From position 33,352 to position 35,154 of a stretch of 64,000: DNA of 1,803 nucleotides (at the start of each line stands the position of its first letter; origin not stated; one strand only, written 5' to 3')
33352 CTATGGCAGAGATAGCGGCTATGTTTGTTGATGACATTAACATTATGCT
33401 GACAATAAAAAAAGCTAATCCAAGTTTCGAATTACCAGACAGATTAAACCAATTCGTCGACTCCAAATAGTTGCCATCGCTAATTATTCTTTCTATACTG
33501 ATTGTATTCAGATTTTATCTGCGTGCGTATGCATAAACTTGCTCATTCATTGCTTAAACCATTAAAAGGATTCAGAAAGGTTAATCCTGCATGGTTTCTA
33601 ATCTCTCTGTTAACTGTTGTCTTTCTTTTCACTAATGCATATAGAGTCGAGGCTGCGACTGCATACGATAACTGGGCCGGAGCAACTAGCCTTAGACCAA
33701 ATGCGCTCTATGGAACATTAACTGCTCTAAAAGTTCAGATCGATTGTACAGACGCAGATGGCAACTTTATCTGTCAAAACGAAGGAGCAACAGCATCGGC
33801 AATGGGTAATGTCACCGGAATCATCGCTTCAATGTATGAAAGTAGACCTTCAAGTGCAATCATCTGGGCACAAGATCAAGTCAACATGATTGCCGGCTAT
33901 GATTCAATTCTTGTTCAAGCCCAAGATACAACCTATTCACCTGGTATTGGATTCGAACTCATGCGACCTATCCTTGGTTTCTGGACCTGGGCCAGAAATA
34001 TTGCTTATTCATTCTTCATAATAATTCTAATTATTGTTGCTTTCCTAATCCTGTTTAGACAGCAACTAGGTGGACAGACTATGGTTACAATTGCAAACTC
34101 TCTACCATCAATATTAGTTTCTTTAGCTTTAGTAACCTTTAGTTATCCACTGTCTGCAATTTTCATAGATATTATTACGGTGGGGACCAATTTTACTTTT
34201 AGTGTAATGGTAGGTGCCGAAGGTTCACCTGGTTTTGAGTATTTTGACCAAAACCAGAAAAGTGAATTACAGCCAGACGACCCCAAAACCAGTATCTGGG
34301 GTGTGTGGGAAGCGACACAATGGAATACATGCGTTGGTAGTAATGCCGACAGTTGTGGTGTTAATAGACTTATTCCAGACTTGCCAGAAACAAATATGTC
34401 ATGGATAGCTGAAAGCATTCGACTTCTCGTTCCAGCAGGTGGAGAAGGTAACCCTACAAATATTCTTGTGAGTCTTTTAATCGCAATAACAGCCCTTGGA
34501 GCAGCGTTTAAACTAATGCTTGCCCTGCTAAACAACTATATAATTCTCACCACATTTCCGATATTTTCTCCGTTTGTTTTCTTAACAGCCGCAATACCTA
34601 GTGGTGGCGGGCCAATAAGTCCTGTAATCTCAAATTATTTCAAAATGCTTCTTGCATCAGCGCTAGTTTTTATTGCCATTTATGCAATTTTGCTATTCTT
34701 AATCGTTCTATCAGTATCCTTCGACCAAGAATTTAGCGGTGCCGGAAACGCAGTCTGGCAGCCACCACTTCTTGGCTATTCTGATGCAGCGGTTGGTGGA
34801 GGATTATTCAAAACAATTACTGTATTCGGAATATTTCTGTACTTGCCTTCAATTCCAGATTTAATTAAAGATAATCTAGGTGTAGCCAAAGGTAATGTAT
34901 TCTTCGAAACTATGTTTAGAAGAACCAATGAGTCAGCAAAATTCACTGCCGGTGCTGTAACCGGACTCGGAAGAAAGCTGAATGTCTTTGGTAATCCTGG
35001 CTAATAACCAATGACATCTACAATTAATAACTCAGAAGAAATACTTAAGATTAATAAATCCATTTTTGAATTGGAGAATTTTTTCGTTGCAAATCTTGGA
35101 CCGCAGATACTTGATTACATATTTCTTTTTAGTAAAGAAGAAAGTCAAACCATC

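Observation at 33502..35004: VirB6/TrbL-like topology in the 500-aa membrane protein of the operon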

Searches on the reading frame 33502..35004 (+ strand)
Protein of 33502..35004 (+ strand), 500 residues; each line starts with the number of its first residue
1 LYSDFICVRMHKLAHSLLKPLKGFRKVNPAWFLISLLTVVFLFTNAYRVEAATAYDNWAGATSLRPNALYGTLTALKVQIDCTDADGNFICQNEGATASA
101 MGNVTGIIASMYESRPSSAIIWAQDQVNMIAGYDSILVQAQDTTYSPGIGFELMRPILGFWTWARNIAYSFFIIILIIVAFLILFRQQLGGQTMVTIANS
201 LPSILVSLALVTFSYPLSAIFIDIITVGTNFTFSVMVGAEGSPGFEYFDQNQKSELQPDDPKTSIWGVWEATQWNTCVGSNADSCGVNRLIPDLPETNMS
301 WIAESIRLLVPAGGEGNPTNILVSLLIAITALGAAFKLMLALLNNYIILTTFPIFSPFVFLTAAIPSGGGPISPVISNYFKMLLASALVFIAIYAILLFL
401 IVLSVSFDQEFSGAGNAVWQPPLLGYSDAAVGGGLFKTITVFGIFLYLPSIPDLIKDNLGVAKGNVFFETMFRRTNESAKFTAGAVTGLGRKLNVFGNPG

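Call 4: search_protein_families(library=pfam, proteins=[window:33502-35004:+], max_evalue=1)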
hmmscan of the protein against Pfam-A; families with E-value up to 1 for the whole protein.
window:33502-35004:+ (500 aa): 0 families

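Call 9: search_protein_families(library=ncbifam, proteins=[window:33502-35004:+], max_evalue=1)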
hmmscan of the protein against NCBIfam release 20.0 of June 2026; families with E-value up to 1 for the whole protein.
window:33502-35004:+ (500 aa): 1 family
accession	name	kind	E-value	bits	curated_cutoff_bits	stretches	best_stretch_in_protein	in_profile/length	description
NF011726.0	PRK15179.1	equivalog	0.011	14.1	733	1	42-123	462-539/694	Vi polysaccharide biosynthesis protein TviE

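Call 12: find_homologous_proteins(query=window:33502-35001:+, max_evalue=0.001)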
Query window:33502-35001:+ (500 aa): 58 proteins with E <= 0.001 among 8000 candidates.
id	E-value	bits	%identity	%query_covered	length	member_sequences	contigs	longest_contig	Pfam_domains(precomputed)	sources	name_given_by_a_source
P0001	0.0e+0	1089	100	98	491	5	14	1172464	-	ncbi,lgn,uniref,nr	ncbi:MAG: hypothetical protein QY330_01560 [Candidatus Dojkabacteria bacterium]|uniref:Uncharacteriz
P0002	3.3e-157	543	51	98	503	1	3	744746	-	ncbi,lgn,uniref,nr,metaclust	ncbi:MAG: hypothetical protein TR69_WS6001000503 [candidate division WS6 bacterium OLB20]|uniref:Trb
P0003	3.4e-123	430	49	92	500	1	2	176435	-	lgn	-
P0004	6.9e-113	396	47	92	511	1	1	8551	-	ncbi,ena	-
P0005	1.4e-110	389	46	92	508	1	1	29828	-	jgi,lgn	jgi:hypothetical protein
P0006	6.2e-105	370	46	79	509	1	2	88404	-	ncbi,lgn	ncbi:MAG: hypothetical protein ACE5DX_01095 [Candidatus Dojkabacteria bacterium]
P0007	1.1e-82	297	36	93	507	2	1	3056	-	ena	-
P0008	1.7e-82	296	38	92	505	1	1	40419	-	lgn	-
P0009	3.6e-79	285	37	88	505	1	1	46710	-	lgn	-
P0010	2.6e-74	269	38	75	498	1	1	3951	-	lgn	-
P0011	2.6e-72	263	35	79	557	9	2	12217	-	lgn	-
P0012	4.1e-72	262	34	79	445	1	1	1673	-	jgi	jgi:hypothetical protein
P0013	2.5e-71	259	35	79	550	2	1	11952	-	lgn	-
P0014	7.7e-71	258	36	80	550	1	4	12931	-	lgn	-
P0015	5.4e-70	255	37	79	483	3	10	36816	-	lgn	-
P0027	9.1e-61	224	35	81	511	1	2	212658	-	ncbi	-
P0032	1.3e-58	217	36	77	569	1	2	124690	-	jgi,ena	-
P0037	9.6e-41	158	31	79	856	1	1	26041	-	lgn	-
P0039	1.4e-30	125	31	73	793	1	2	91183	-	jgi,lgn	jgi:hypothetical protein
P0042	6.8e-20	90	28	78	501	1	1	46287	-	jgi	-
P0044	7.7e-19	86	28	75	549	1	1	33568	-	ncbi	-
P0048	1.2e-14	72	23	70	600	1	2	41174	-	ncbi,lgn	-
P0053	4.6e-11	61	35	23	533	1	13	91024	-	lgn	-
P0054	5.8e-11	60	25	58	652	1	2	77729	-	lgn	-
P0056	9.5e-10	56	24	34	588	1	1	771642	-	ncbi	-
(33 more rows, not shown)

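Call 14: list_cluster_members(proteins=[P0002, P0001])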
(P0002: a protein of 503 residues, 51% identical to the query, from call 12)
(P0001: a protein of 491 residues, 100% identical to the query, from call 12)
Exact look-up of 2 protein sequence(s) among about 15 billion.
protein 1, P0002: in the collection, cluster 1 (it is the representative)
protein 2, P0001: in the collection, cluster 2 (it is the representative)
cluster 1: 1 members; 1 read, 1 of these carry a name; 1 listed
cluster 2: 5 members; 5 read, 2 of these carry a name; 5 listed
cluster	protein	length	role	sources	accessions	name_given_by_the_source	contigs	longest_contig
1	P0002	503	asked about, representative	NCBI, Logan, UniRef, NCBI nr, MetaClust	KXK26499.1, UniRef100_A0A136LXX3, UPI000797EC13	MAG: hypothetical protein TR69_WS6001000503 [candidate division WS6 bacterium OLB20] | TrbL/VirB6 plasmid conjugal transfer protein n=1 Tax=candidate division WS6 bacterium ... | status=active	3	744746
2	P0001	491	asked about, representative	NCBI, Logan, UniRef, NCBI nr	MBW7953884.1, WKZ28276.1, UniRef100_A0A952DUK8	MAG: hypothetical protein QY330_01560 [Candidatus Dojkabacteria bacterium] | Uncharacterized protein n=1 Tax=Candidatus Dojkabacteria bacterium TaxID=2099670 ... | hypothetical protein [Candidatus Dojkabacteria bacterium]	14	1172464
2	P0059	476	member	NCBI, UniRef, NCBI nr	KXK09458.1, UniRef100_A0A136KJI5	MAG: hypothetical protein UZ20_WS6002000507 [candidate division WS6 bacterium OLB21] | TrbL/VirB6 plasmid conjugal transfer protein n=1 Tax=candidate division WS6 bacterium ...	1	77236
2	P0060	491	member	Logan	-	-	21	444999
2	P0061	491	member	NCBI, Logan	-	-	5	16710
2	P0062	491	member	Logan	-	-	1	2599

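Call 16: search_protein_families(library=pfam, alignment_id=A1, max_evalue=1)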
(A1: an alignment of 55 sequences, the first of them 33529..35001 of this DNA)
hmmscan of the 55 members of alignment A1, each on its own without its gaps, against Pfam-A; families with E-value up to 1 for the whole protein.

A. member 1, window:33529-35001:+ (491 aa): 0 families

B. families by the number of members that match (of 55 scanned): 23 families
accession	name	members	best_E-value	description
PF04610.19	TrbL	1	2.9e-05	TrbL/VirB6 plasmid conjugal transfer protein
PF07667.16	DUF1600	1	0.011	Protein of unknown function (DUF1600)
PF06123.17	CreD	1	0.027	Inner membrane protein CreD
PF13967.11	RSN1_TM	1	0.03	Late exocytosis, associated with Golgi transport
PF19483.4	DUF6019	1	0.034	Family of unknown function (DUF6019)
PF07921.17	Fibritin_C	1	0.04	Fibritin C-terminal region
PF12693.12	GspL_C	1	0.052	GspL periplasmic domain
PF11465.14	Receptor_2B4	1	0.054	Natural killer cell receptor 2B4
PF16647.10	GCSF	1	0.06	Granulocyte colony-stimulating factor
PF14108.11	ABA4-like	1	0.076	ABA DEFICIENT 4-like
PF06817.19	RVT_thumb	1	0.1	Reverse transcriptase thumb domain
PF16982.10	Flp1_like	1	0.11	Putative Flagellin, Flp1-like, domain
PF06697.18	DUF1191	1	0.14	Protein of unknown function (DUF1191)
PF12597.13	Cox20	1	0.18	Cytochrome c oxidase assembly protein COX20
PF08506.16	Cse1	1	0.21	Cse1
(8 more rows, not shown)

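Call 17: search_solved_structures(query=A1, max_evalue=10, show_alignments=2)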
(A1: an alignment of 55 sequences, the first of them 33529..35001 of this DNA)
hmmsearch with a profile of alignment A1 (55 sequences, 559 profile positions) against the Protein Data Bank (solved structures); distinct sequences matched with E-value up to 10: 0.

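Call 18: search_protein_families(library=pfam, proteins=[P0002, P0059, P0003, P0004, P0005, P0006, P0037, P0039, P0048, P0054], max_evalue=1)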
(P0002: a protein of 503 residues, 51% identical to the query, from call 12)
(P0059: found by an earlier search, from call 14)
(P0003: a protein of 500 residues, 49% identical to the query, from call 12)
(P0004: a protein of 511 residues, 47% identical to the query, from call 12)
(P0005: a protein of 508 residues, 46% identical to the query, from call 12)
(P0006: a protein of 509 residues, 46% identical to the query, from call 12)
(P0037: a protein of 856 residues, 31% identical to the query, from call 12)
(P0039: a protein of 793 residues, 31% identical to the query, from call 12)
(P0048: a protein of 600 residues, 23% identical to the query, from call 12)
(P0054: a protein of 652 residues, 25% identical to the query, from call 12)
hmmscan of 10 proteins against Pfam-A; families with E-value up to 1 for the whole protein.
P0002 (503 aa): 0 families

P0059 (476 aa): 0 families

P0003 (500 aa): 0 families

P0004 (511 aa): 1 family
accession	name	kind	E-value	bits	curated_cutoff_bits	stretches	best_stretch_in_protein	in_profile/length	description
PF14586.11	MHC_I_2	-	0.23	11.8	27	1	19-101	18-98/174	Class I Histocompatibility antigen, NKG2D ligand, domains 1 and 2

P0005 (508 aa): 1 family
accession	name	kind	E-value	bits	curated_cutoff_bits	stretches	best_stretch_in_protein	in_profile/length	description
PF14108.11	ABA4-like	-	0.076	13.9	27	0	164-205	22-64/127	ABA DEFICIENT 4-like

P0006 (509 aa): 0 families

P0037 (856 aa): 1 family
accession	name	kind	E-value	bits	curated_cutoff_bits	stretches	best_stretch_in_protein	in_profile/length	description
PF16982.10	Flp1_like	-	0.11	12.4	33.5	1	200-222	15-37/49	Putative Flagellin, Flp1-like, domain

P0039 (793 aa): 0 families

P0048 (600 aa): 1 family
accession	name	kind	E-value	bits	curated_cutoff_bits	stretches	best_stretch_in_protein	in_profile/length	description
PF04610.19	TrbL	-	2.9e-05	24.4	25.9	1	324-464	74-206/215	TrbL/VirB6 plasmid conjugal transfer protein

P0054 (652 aa): 0 families

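Call 24: find_encoding_contigs(protein=P0048, flank=10000, max_places=3)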
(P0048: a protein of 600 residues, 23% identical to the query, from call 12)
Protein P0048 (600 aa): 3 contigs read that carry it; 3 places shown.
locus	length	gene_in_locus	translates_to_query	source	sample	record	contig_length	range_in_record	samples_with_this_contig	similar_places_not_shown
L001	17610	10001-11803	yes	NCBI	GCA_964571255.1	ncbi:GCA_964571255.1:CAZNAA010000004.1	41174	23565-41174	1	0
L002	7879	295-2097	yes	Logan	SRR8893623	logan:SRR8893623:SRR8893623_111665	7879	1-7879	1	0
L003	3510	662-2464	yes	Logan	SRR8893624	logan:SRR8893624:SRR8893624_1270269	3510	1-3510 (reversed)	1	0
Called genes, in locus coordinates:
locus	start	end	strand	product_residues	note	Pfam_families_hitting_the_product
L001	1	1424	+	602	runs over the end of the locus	-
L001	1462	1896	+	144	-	PF01668:SmpB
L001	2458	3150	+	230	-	PF19069:DUF5765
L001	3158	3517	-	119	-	-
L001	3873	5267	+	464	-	-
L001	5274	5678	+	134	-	PF00011:HSP20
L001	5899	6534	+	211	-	-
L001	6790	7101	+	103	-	PF04365:BrnT_toxin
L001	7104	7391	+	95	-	PF12441:CopG_antitoxin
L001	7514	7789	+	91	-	PF12441:CopG_antitoxin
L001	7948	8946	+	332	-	PF12802:MarR_2 (faint)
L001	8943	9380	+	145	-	PF00293:NUDIX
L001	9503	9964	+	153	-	PF02870:Methyltransf_1N, PF01035:DNA_binding_1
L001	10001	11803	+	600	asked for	-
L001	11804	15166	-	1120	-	-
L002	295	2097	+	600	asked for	-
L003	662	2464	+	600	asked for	-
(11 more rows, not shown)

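Call 25: find_encoding_contigs(protein=P0002, flank=10000, max_places=2)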
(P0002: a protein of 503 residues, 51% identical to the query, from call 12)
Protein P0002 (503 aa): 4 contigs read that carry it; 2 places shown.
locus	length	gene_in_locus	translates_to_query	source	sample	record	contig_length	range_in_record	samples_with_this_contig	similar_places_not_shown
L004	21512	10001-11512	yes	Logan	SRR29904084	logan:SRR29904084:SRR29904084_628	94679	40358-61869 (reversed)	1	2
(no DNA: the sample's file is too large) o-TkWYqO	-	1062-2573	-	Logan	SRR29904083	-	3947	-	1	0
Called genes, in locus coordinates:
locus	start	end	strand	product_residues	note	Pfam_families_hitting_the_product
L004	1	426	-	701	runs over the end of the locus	PF02629:CoA_binding, PF13380:CoA_binding_2, PF13607:Succ_CoA_lig, PF19045:Ligase_CoA_2, PF13549:ATP-grasp_5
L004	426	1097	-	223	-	-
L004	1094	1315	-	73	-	-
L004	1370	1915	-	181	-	PF01923:Cob_adeno_trans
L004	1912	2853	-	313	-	PF01018:GTP1_OBG, PF01926:MMR_HSR1, PF02421:FeoB_N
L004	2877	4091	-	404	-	-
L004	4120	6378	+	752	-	-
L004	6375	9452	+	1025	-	-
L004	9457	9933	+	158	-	-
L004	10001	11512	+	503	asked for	-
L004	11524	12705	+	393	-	-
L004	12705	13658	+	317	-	-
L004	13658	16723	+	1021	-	-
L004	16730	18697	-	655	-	PF17957:Big_7 (faint), PF05345:He_PIG, PF17963:Big_9 (weak), PF18911:PKD_4 (faint), PF19077:Big_13 (faint), PF00028:Cadherin (faint)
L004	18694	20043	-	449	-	PF01547:SBP_bac_1, PF13416:SBP_bac_8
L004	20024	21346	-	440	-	PF11258:DUF3048, PF17479:DUF3048_C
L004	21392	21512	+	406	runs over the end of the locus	-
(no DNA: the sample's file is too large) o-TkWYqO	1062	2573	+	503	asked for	-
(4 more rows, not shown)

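Call 27: find_encoding_contigs(protein=P0056, flank=10000, max_places=1)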
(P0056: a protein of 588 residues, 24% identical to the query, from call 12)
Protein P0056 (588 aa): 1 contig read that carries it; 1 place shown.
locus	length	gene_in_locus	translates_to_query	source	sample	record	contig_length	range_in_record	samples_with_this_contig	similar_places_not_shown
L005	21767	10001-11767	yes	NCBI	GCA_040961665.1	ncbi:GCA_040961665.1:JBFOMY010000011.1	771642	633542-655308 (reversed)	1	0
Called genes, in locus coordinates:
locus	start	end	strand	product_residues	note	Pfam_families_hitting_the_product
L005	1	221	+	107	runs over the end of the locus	-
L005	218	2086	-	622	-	-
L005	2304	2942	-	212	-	-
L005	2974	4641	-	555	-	PF08486:SpoIID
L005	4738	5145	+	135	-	PF18895:T4SS_pilin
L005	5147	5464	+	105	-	PF18895:T4SS_pilin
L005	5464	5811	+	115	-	PF18895:T4SS_pilin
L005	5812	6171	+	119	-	-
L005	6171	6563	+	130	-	PF18895:T4SS_pilin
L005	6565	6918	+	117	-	PF18895:T4SS_pilin (weak)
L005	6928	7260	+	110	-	PF18895:T4SS_pilin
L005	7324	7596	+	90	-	PF18895:T4SS_pilin (weak)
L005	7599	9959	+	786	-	-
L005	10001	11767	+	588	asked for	-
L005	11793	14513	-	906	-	-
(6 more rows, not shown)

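Call 28: find_encoding_contigs(protein=P0054, flank=10000, max_places=1)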
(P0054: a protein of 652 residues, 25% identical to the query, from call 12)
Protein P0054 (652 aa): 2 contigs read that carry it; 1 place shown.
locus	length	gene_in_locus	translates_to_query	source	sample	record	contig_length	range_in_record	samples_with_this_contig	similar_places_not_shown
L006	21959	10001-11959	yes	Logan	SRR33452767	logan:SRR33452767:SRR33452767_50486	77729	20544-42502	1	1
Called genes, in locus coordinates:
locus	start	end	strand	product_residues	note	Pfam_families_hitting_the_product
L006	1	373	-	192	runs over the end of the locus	PF00293:NUDIX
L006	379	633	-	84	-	-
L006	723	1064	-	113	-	-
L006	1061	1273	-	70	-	-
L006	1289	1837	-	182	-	PF07638:Sigma70_ECF, PF04542:Sigma70_r2, PF08281:Sigma70_r4_2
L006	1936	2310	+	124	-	-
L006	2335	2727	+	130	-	PF18895:T4SS_pilin (weak)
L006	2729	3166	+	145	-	PF18895:T4SS_pilin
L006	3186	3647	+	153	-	PF18895:T4SS_pilin (weak)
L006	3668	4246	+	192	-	-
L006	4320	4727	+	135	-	PF18895:T4SS_pilin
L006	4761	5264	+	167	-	PF18895:T4SS_pilin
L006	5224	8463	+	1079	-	-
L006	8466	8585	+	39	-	-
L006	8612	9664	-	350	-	-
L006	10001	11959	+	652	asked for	-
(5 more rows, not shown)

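Call 30: predict_structure(alignment_id=A1)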
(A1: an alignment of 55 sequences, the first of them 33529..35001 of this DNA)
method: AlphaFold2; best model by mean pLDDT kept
length: 491 residues; sequences in the alignment: 55
mean_pLDDT: 75.7   pTM: 0.66
mean pLDDT of the five models: 75.7, 74.8, 73.0, 70.1, 69.5
residues with pLDDT >= 90: 152; 70-90: 154; 50-70: 142; < 50: 43
segments of 3 or more residues with pLDDT < 50: 37-58, 84-86, 124-132, 302-304
pLDDT, mean of each block of 10 residues (from residue 1): 70 63 82 59 38 43 63 73 56 62 53 58 50 64 87 97 94 79 68 91 95 94 94 92 89 86 64 58 58 60 55 78 92 95 96 83 85 97 97 88 67 77 78 94 96 76 78 80 63 41
secondary structure, 60 per line:
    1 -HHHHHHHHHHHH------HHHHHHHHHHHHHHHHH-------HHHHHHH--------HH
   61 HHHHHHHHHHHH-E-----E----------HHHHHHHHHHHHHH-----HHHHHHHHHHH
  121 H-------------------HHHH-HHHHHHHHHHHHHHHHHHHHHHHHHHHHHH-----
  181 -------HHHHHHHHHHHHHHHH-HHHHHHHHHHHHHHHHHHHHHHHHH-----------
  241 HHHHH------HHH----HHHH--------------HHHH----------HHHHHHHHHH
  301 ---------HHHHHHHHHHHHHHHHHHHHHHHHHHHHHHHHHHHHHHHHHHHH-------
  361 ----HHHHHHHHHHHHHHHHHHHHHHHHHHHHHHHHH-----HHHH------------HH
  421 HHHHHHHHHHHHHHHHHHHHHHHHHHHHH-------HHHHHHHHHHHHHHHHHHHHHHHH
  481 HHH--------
elements in order: H2-13 H20-36 H44-50 H59-72 H91-104 H110-121 H141-144 H146-175 H188-203 H205-229 H241-245 H259-262 H277-280 H291-300 H310-353 H365-397 H403-406 H419-449 H457-483
